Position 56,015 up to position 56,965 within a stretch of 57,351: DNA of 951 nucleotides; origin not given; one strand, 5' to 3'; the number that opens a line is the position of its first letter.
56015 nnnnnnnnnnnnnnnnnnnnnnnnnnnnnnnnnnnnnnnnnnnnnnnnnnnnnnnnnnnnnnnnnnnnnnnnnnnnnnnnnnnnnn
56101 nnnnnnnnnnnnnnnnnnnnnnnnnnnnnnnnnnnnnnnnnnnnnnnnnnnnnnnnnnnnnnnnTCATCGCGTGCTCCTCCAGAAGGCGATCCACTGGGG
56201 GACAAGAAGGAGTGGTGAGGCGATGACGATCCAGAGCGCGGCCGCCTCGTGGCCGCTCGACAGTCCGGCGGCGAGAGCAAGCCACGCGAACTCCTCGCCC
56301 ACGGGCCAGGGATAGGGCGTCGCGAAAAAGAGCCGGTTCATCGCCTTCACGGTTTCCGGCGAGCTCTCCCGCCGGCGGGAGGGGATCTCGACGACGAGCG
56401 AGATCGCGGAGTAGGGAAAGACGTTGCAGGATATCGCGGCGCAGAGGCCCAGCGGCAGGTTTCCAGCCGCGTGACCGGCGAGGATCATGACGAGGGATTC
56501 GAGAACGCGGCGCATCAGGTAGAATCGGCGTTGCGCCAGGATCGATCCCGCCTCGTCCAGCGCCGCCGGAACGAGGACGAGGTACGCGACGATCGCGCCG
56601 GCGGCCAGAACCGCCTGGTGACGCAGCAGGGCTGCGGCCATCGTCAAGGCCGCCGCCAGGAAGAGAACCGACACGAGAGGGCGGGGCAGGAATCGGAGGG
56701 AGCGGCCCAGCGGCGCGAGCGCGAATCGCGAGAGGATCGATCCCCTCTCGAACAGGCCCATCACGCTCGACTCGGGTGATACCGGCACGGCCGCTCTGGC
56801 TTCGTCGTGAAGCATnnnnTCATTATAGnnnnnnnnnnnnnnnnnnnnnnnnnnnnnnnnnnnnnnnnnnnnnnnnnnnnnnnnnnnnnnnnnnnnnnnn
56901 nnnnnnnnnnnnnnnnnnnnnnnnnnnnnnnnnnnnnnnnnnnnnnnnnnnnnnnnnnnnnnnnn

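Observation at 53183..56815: IPCT/DIPPS-type fusion operon with a second, degenerate CDP-alcohol-like membrane protein, MTase and GT4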

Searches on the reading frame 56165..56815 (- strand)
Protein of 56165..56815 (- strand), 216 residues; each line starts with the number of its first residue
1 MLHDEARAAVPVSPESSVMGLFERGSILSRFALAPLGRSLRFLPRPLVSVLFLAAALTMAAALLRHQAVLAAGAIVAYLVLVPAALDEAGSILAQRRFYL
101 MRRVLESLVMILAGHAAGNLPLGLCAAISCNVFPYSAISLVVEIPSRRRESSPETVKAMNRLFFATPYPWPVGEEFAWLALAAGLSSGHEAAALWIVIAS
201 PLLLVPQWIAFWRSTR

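Call 3: search_protein_families(library=pfam, proteins=[window:56165-56815:-], max_evalue=0.01)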
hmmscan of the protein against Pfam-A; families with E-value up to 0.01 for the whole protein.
window:56165-56815:- (216 aa): 0 families

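Call 4: search_protein_families(library=ncbifam, proteins=[window:56165-56815:-], max_evalue=0.01)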
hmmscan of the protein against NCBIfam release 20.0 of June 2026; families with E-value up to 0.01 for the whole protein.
window:56165-56815:- (216 aa): 0 families

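Call 9: search_solved_structures(query=window:56165-56815:-, max_evalue=10, show_alignments=2)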
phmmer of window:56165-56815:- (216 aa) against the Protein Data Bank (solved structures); distinct sequences matched with E-value up to 10: 0.

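Call 11: find_homologous_proteins(query=window:56165-56815:-, max_evalue=0.001)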
Query window:56165-56815:- (216 aa): 1 proteins with E <= 0.001 among 8000 candidates.
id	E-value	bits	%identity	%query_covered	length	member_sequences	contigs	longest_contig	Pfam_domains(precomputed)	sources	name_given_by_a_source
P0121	7.0e-118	410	100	92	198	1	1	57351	-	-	-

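Call 25: search_protein_representatives(protein=window:56165-56815:-)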
Query: 216 residues. Proteins with E-value up to 0.001 (for the whole library): 3; up to 1e-10: 3; up to 1e-30: 2. The best 3 are listed.
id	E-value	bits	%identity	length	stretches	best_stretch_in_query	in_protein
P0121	2.2e-118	409.9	100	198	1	19-216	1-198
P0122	5.6e-34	134.3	40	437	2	13-214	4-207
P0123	5.7e-25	104.9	35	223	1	15-213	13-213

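Call 27: find_encoding_contigs(protein=P0122, flank=10000, max_places=4)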
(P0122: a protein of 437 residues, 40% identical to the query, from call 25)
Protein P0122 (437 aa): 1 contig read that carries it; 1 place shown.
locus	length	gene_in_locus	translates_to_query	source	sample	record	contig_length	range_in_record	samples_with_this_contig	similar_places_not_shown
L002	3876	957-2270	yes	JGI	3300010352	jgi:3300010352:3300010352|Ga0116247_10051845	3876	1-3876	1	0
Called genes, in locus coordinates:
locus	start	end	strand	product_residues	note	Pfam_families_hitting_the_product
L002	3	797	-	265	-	?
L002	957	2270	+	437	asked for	PF01066:CDP-OH_P_transf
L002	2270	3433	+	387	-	PF13439:Glyco_transf_4, PF13579:Glyco_trans_4_4, PF20706:GT4-conflict, PF00534:Glycos_transf_1, PF13692:Glyco_trans_1_4, PF13524:Glyco_trans_1_2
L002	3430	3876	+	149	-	?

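Call 33: search_protein_families(library=pfam, proteins=[L002:3-797:-, L002:3430-3876:+, L002:2270-3433:+], max_evalue=0.01)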
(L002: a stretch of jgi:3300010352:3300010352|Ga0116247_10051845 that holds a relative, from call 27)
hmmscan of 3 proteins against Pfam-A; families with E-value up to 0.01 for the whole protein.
L002:3-797:- (265 aa): 6 families
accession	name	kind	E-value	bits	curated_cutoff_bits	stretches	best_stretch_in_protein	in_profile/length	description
PF00535.33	Glycos_transf_2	-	6.2e-17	62.5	23.3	1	15-185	3-167/168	Glycosyl transferase family 2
PF13641.12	Glyco_tranf_2_3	-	1.6e-13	51.7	27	1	12-231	3-219/230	Glycosyltransferase like family 2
PF13632.12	Glyco_trans_2_3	-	6.6e-11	42.8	27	1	100-236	5-136/198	Glycosyl transferase family group 2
PF13506.12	Glyco_transf_21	-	7.5e-08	32.5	21.7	1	90-235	27-168/174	Glycosyl transferase family 21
PF10111.15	Glyco_tranf_2_2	-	0.0022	18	27.3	1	24-230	12-223/276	Glycosyltransferase like family 2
PF20691.3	TAGT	-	0.0073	16.7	27.5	0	192-224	166-198/205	TET-Associated Glycosyltransferase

L002:3430-3876:+ (149 aa): 1 family
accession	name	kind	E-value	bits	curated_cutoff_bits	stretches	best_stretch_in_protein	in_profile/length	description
PF02310.24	B12-binding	-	3.6e-13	49.9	32.1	1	15-125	11-120/121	B12 binding domain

L002:2270-3433:+ (387 aa): 6 families
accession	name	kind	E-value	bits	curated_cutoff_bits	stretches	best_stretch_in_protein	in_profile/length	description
PF13692.12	Glyco_trans_1_4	-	8.8e-39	133.4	27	1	204-344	1-142/142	Glycosyl transferases group 1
PF00534.26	Glycos_transf_1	-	2e-38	132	26.4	1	195-352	5-166/172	Glycosyl transferases group 1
PF13439.12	Glyco_transf_4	-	6.1e-17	62.6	28.5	1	17-188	2-170/170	Glycosyltransferase Family 4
PF20706.3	GT4-conflict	-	4e-14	52.8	26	1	143-370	136-383/385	Family 4 Glycosyltransferase in conflict systems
PF13579.12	Glyco_trans_4_4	-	1.7e-12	48.4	29.7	1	18-183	2-158/158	Glycosyl transferase 4-like domain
PF13524.12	Glyco_trans_1_2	-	1.2e-09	38.7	25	1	263-372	29-142/144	Glycosyl transferase-like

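Call 36: predict_structure(alignment_id=A1)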
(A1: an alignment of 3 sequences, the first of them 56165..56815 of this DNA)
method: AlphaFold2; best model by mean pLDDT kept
length: 216 residues; sequences in the alignment: 3
mean_pLDDT: 76.2   pTM: 0.72
mean pLDDT of the five models: 76.2, 75.9, 70.5, 69.7, 68.7
residues with pLDDT >= 90: 68; 70-90: 66; 50-70: 65; < 50: 17
segments of 3 or more residues with pLDDT < 50: 1-8, 141-145
pLDDT, mean of each block of 10 residues (from residue 1): 41 63 68 81 85 93 94 92 76 78 89 94 92 60 50 66 59 76 94 91 70 58
secondary structure, 60 per line:
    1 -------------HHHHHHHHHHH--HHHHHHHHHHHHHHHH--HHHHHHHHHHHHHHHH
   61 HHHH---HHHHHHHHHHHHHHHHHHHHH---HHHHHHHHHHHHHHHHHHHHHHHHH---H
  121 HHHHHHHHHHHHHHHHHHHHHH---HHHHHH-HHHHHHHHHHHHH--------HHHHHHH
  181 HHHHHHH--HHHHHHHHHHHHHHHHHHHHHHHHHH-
elements in order: H14-24 H27-42 H45-64 H68-88 H92-116 H120-142 H146-151 H153-165 H174-187 H190-215

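Call 39: fold_search(model_id=the predicted structure, library=pdb)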
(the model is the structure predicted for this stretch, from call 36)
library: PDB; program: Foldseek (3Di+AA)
matches with E <= 10: 76; with E <= 0.001: 0
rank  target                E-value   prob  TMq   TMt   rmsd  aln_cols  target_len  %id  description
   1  4o6m_B                3.3e-01  0.92  0.42  0.29  11.0       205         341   13  Structure of AF2299, a CDP-alcohol phosphotransferase (CMP-bound) (released 2014-05-14)
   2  4o6m_A                1.3e+00  0.66  0.45  0.31  13.4       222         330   14  Structure of AF2299, a CDP-alcohol phosphotransferase (CMP-bound) (released 2014-05-14)
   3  4o6n_A                1.6e+00  0.57  0.44  0.30  11.2       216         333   15  Structure of AF2299, a CDP-alcohol phosphotransferase (CDP-bound) (released 2014-05-14)
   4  4q7c_A                1.6e+00  0.38  0.40  0.28  13.4       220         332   14  Structure of AF2299, a CDP-alcohol phosphotransferase (released 2014-05-28)
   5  8e0n_F                2.2e+00  0.25  0.27  0.33  17.9       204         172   12  Homotrimeric variant of tcTRP9, BGL18 (released 2023-04-12)
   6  8f6k_A                2.3e+00  0.09  0.18  0.16  15.6       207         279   14  Cryo-EM structure of a Zinc-loaded H263A/D287A mutant of the YiiP-Fab complex (released 2023-02-08)
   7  6wmv_A                2.6e+00  0.33  0.38  0.27   8.4       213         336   14  Structure of a phosphatidylinositol-phosphate synthase (PIPS) from Mycobacterium kansasii with evidence of substrate b (released 2020-05-27)
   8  6e9r_A                2.6e+00  0.11  0.19  0.23  16.2       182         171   15  DHF46 filament (released 2018-11-21)
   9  6xz4_A                2.7e+00  0.08  0.22  0.17  18.3       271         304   12  Crystal structure of TLNRD1 (released 2020-05-27)
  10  6h59_B                3.1e+00  0.33  0.39  0.42   7.7       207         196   12  Crystal structure of Mycobacterium tuberculosis phosphatidylinositol phosphate synthase (PgsA1) with CDP-DAG bound (released 2019-05-15)
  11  6h5a_A                3.2e+00  0.57  0.48  0.49   6.7       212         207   12  Crystal structure of Mycobacterium tuberculosis phosphatidylinositol phosphate synthase (PgsA1) in complex with mangan (released 2019-05-15)
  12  6xz4_B                3.5e+00  0.08  0.22  0.16  19.2       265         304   10  Crystal structure of TLNRD1 (released 2020-05-27)
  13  6w2r_D                3.9e+00  0.09  0.21  0.21  13.2       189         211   15  Junction 19, DHR54-DHR79 (released 2020-04-15)
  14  9g95_A                3.9e+00  0.05  0.17  0.11  17.4       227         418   16  Lipid III flippase WzxE with NB10 nanobody in outward-facing conformation at 2.7552 A (released 2025-01-22)
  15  7piu_R                4.0e+00  0.08  0.21  0.18  16.1       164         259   11  Cryo-EM structure of the agonist setmelanotide bound to the active melanocortin-4 receptor (MC4R) in complex with the  (released 2021-11-17)
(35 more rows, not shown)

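Call 58: predict_structure(alignment_id=A5)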
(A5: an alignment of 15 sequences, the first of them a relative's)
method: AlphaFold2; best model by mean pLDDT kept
length: 437 residues; sequences in the alignment: 15
mean_pLDDT: 75.6   pTM: 0.75
mean pLDDT of the five models: 75.6, 74.1, 68.6, 64.2, 63.3
residues with pLDDT >= 90: 74; 70-90: 229; 50-70: 87; < 50: 47
segments of 3 or more residues with pLDDT < 50: 1-3, 128-163, 209-213
pLDDT, mean of each block of 10 residues (from residue 1): 54 68 84 86 88 84 85 83 74 79 85 81 60 38 40 44 59 79 79 66 56 62 78 76 92 86 87 94 97 93 76 67 85 89 81 71 59 63 82 95 94 84 76 59
secondary structure, 60 per line:
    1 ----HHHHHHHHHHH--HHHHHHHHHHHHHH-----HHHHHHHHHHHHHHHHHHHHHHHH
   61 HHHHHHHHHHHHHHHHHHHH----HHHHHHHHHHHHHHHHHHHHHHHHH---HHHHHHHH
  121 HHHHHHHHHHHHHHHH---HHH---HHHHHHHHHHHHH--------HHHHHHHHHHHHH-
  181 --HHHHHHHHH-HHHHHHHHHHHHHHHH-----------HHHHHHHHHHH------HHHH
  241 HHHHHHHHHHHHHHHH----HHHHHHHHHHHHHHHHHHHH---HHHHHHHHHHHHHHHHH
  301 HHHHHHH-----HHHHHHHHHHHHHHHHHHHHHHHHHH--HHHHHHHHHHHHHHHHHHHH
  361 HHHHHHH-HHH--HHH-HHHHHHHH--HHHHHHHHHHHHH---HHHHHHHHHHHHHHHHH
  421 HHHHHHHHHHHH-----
elements in order: H5-15 H18-31 H37-80 H85-109 H113-136 H146-158 H167-179 H183-191 H193-208 H220-230 H237-256 H261-280 H284-307 H313-338 H341-367 H378-385 H388-400 H404-432

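Call 63: find_related_loci(query=A1, collection=metagenome_contigs, flank=10000)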
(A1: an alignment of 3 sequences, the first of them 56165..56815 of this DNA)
Query A1 (216 aa) in metagenome_contigs; peptide patterns used: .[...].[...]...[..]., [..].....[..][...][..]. (x = any residue, [..] = any of these).
208 stretches matched a pattern; 3 encode a relative of the query (tblastn E <= 1e-3); 3 distinct loci.
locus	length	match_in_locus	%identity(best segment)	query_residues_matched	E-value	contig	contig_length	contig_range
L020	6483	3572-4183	34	13-214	4e-33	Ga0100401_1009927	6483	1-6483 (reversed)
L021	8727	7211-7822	34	13-214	2e-32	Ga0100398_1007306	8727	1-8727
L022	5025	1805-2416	34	13-214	4e-32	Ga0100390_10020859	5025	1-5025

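Call 66: search_protein_families(library=pfam, proteins=[L021:55-612:+, L021:659-1675:+, L021:1681-3459:+, L021:3770-4774:-, L021:4775-5809:-, L021:5876-6592:+, L021:6589-7113:+, L020:5556-6483:+], max_evalue=0.001)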
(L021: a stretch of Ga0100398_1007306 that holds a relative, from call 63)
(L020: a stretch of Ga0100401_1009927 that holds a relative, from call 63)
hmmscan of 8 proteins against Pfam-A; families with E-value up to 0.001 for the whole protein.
L021:55-612:+ (185 aa): 0 families

L021:659-1675:+ (338 aa): 2 families
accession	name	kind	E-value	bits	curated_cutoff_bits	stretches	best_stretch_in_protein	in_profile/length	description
PF03102.20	NeuB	-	1.2e-77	261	22.1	1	38-264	1-241/241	NeuB family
PF08666.17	SAF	-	3.9e-06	27.7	21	1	279-337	2-62/63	SAF domain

L021:1681-3459:+ (592 aa): 2 families
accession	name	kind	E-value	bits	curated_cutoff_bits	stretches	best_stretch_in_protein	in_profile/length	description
PF04055.27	Radical_SAM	-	1.3e-15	58.4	29.5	1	205-364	3-157/166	Radical SAM superfamily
PF02310.24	B12-binding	-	3.1e-06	27.5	32.1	1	39-145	10-116/121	B12 binding domain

L021:3770-4774:- (334 aa): 8 families
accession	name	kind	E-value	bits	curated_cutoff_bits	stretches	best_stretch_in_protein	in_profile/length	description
PF01370.27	Epimerase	-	1.3e-52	179.1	20.9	1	5-238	2-240/240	NAD dependent epimerase/dehydratase family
PF16363.11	GDP_Man_Dehyd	-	1.1e-36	127.4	27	1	5-250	1-260/332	GDP-mannose 4,6 dehydratase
PF01073.25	3Beta_HSD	-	1.7e-20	73.7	22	1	5-218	1-222/280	3-beta hydroxysteroid dehydrogenase/isomerase family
PF04321.23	RmlD_sub_bind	-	1.9e-19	70.3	27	1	4-260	3-235/287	RmlD substrate binding domain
PF02719.21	Polysacc_synt_2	-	2.9e-18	66.5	20.2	1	5-261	2-252/293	Polysaccharide biosynthesis protein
PF07993.18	NAD_binding_4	-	7.2e-11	42.2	20.1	1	44-198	61-235/258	Male sterility protein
PF13460.12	NAD_binding_10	-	1.9e-10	41.3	27.2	1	8-172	1-147/184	NAD(P)H-binding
PF08659.16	KR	-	0.00066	20.1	22.6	0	4-120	3-138/180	KR domain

L021:4775-5809:- (344 aa): 5 families
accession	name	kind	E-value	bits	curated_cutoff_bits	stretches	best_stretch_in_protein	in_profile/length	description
PF00535.33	Glycos_transf_2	-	2.6e-18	67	23.3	1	33-202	1-164/168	Glycosyl transferase family 2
PF13641.12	Glyco_tranf_2_3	-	3.2e-13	50.7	27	1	32-251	3-219/230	Glycosyltransferase like family 2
PF13632.12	Glyco_trans_2_3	-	3.9e-08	33.8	27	1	120-254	5-134/198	Glycosyl transferase family group 2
PF10111.15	Glyco_tranf_2_2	-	1.8e-06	28.1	27.3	1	36-250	4-223/276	Glycosyltransferase like family 2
PF13506.12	Glyco_transf_21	-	2.9e-06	27.3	21.7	1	109-246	26-157/174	Glycosyl transferase family 21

L021:5876-6592:+ (238 aa): 1 family
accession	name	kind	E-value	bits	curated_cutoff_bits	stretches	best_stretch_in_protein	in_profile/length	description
PF08843.17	AbiEii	-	2.1e-16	61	22.5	1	17-178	9-180/238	Nucleotidyl transferase AbiEii toxin, Type IV TA system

L021:6589-7113:+ (174 aa): 6 families
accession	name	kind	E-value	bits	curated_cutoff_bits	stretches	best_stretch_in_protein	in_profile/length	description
PF01381.28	HTH_3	-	4e-14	52.8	23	1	118-166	1-49/55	Helix-turn-helix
PF13560.12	HTH_31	-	3.5e-09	37.3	27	1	115-165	3-54/64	Helix-turn-helix domain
PF12844.13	HTH_19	-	5.7e-07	29.8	30.2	1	115-151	1-37/64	Helix-turn-helix domain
PF13744.12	HTH_37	-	2.3e-05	24.5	27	1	117-173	22-79/80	Helix-turn-helix domain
PF13443.12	HTH_26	-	0.00021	21.9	22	1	117-165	1-50/63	Cro/C1-type HTH DNA-binding domain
PF13413.12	HTH_25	-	0.00052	20.2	24.6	1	121-150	5-34/62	Helix-turn-helix domain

L020:5556-6483:+ (309 aa): 5 families
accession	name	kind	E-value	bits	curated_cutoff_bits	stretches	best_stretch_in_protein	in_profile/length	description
PF00534.26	Glycos_transf_1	-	5.3e-25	88.4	26.4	1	198-309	12-125/172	Glycosyl transferases group 1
PF13692.12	Glyco_trans_1_4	-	3.5e-24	86.1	27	1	202-309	2-109/142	Glycosyl transferases group 1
PF13439.12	Glyco_transf_4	-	1.1e-14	55.3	28.5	1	17-188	2-170/170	Glycosyltransferase Family 4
PF13579.12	Glyco_trans_4_4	-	7.2e-08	33.4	29.7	1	18-183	2-158/158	Glycosyl transferase 4-like domain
PF20706.3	GT4-conflict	-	4.6e-05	23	26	1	145-306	139-311/385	Family 4 Glycosyltransferase in conflict systems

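Call 79: search_solved_structures(query=L021:4775-5809:-, max_evalue=0.00001)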
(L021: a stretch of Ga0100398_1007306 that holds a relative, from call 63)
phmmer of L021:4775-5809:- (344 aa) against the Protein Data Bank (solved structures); distinct sequences matched with E-value up to 0.00001: 0.

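Call 80: search_protein_families(library=ncbifam, proteins=[L021:4775-5809:-, L021:3770-4774:-, L021:1681-3459:+], max_evalue=0.00001)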
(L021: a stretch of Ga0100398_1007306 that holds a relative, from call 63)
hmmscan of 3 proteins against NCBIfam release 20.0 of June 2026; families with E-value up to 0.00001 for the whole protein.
L021:4775-5809:- (344 aa): 7 families
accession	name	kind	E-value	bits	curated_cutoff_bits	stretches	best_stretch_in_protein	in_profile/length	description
TIGR03965.1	mycofact_glyco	equivalog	1.6e-21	76.8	280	1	58-252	96-289/467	mycofactocin biosynthesis glycosyltransferase MftF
TIGR03937.1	PgaC_IcaA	equivalog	2.1e-14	53.3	422.3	1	31-254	46-261/407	poly-beta-1,6-N-acetyl-D-glucosamine synthase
NF041875.1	EPS_EpsD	equivalog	3.3e-12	46.5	370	1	61-248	26-211/325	exopolysaccharide biosynthesis glycosyltransferase EpsD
NF038299.1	EPS_HpsN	equivalog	2.3e-07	30.1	425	1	65-245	30-222/317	hormogonium polysaccharide biosynthesis glycosyltransferase HpsN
TIGR04283.1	glyco_like_mftF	equivalog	8.6e-07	28.8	182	1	53-230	16-173/221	TIGR04283 family arsenosugar biosynthesis glycosyltransferase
TIGR04242.1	nodulat_NodC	equivalog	2e-06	27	550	1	58-149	73-167/395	chitooligosaccharide synthase NodC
TIGR03111.1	glyc2_xrt_Gpos1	hypoth_equivalog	4.4e-06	25.7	363.95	1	29-288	48-313/439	TIGR03111 family XrtG-associated glycosyltransferase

L021:3770-4774:- (334 aa): 27 families (the best 25 are shown)
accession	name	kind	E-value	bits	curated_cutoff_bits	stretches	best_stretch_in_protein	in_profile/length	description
TIGR01179.1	galE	equivalog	4.9e-44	150.5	262.3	1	5-262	3-281/332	UDP-glucose 4-epimerase GalE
TIGR02197.1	heptose_epim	equivalog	5.4e-38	130.9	274.6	1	5-305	2-314/316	ADP-glyceromanno-heptose 6-epimerase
TIGR01181.1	dTDP_gluc_dehyt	equivalog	1.3e-36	126.3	365.1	1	4-304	2-311/321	dTDP-glucose 4,6-dehydratase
TIGR04180.1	EDH_00030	hypoth_equivalog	7.1e-33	113.9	475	1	5-266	2-266/297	NAD-dependent 4,6-dehydratase LegB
NF007956.0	PRK10675.1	subfamily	1.7e-25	89.9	394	1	4-313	3-334/338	UDP-glucose 4-epimerase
NF011728.1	PRK15181.1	equivalog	1.6e-24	86.6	760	1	5-250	19-276/348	Vi polysaccharide biosynthesis UDP-N-acetylglucosaminuronic acid C-4 epimerase TviC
NF008360.0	PRK11150.1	equivalog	1.9e-19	70.1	452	1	5-273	3-272/310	ADP-glyceromanno-heptose 6-epimerase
NF007582.0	PRK10217.1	equivalog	1.4e-17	63.8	698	1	2-256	2-270/355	dTDP-glucose 4,6-dehydratase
NF007490.0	PRK10084.1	subfamily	2.2e-16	59.8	649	1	4-254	3-275/361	dTDP-glucose 4,6-dehydratase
NF047922.1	GDPFucSynFcl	equivalog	7.7e-16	58.4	500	1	6-263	7-260/308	GDP-L-fucose synthase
TIGR01214.1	rmlD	equivalog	1.8e-15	56.8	224.05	1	5-261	3-231/285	dTDP-4-dehydrorhamnose reductase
TIGR03466.1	HpnA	hypoth_equivalog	2.1e-15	56.4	367.65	1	4-175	3-174/327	hopanoid-associated sugar epimerase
NF043036.1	ErythonDh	equivalog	1.7e-13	50.4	325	1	5-149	4-157/321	D-erythronate dehydrogenase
NF005539.0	PRK07201.1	equivalog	3e-13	49.4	549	1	5-175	4-181/657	SDR family oxidoreductase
NF008872.0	PRK11908.1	equivalog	1.9e-12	46.9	294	1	4-258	4-273/349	bifunctional UDP-4-keto-pentose/UDP-xylose synthase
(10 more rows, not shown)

L021:1681-3459:+ (592 aa): 15 families
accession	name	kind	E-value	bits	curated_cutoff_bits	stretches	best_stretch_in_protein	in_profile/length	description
TIGR03471.1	HpnJ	equivalog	5.6e-41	140.9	577.6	1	41-440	32-428/472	hopanoid biosynthesis associated radical SAM protein HpnJ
NF050148.1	rSAM_ApyD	equivalog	2.4e-18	65.9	750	1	117-400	108-392/645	RiPP biosynthesis radical SAM protein ApyD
TIGR02026.1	BchE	equivalog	1e-16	60.9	481.35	1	23-415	5-399/497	magnesium-protoporphyrin IX monomethyl ester anaerobic oxidative cyclase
TIGR04295.1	B12_rSAM_oligo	hypoth_equivalog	1.9e-16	59.8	400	1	41-401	23-384/422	TIGR04295 family B12-binding domain-containing radical SAM protein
NF038361.1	rSAM_Sden_1168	equivalog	2.6e-16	59.3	575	1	169-448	247-519/560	Sden_1168 family B12-binding radical SAM P-methyltransferase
TIGR04367.1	HpnR_B12_rSAM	equivalog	8.1e-15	54.3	650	1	55-403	33-375/490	hopanoid C-3 methylase HpnR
TIGR04013.1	B12_SAM_MJ_1487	hypoth_equivalog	2.1e-13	49.9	251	1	110-245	68-194/382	TIGR04013 family B12-binding domain/radical SAM domain-containing protein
TIGR04072.2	rSAM_ladder_B12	equivalog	2.3e-13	49.6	360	1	101-316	87-292/443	lipid biosynthesis B12-binding/radical SAM protein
NF033070.1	rSAM_AprD4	equivalog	5.9e-13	48.5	500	1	176-417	174-405/456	AprD4 family radical SAM diol-dehydratase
TIGR04014.1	B12_SAM_MJ_0865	equivalog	2e-11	43.4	360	1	204-403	164-360/434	methyl-coenzyme M reductase glutamine C-methyltransferase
NF040542.1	rSAM_RCCLKC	equivalog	2e-08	33.9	450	0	51-152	21-118/423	arsinothricin biosynthesis radical SAM protein ArsL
TIGR04479.1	bcpD_PhpK_rSAM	subfamily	6.7e-08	31.3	600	1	200-374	241-408/504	PhpK family radical SAM P-methyltransferase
NF045585.1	rSAM_slr0320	equivalog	1.6e-07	30.2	775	1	201-328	236-362/511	photosystem II high light acclimation radical SAM protein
TIGR04190.1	B12_SAM_Ta0216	equivalog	8.2e-07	28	500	0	201-407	220-432/554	TIGR04190 family B12-binding domain/radical SAM domain protein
TIGR04385.1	B12_rSAM_cofa1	equivalog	2e-06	27.3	450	0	41-267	18-259/438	B12 lower ligand biosynthesis radical SAM protein BzaD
